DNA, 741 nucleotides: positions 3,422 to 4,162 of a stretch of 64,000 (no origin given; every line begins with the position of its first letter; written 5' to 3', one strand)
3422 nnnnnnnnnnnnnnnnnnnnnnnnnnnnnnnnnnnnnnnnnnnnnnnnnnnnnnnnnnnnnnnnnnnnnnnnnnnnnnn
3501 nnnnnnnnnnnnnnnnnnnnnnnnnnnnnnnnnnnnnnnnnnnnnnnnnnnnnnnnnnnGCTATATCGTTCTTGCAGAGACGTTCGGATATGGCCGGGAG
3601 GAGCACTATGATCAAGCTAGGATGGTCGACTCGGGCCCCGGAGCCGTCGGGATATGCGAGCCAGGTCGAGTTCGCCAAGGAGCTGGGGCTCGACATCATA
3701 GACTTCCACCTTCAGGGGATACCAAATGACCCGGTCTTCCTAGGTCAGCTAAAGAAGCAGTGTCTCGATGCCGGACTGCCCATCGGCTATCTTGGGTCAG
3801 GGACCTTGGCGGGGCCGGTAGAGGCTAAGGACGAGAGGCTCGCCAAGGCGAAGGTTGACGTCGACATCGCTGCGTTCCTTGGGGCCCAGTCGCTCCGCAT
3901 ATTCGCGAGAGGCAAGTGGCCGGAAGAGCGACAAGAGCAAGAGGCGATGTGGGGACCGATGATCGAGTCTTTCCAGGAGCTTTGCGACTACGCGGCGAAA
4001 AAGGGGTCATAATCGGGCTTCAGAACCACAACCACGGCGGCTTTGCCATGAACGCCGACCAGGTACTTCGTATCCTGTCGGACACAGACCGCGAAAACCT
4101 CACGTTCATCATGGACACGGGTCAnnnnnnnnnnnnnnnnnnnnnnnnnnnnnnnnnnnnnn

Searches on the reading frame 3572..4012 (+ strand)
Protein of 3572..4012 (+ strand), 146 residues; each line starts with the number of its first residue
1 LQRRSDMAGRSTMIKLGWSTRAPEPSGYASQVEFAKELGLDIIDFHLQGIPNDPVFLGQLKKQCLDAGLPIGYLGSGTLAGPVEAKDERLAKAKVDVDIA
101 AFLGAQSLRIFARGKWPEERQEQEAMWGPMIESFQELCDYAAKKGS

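Call 67: search_protein_families(library=pfam, proteins=[window:3572-4012:+], max_evalue=0.001)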
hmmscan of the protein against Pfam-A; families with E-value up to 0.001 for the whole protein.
window:3572-4012:+ (146 aa): 1 family
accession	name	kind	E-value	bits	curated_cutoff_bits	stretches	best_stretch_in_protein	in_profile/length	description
PF01261.30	AP_endonuc_2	-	3.1e-07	30.8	31.1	1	32-145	1-119/249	Xylose isomerase-like TIM barrel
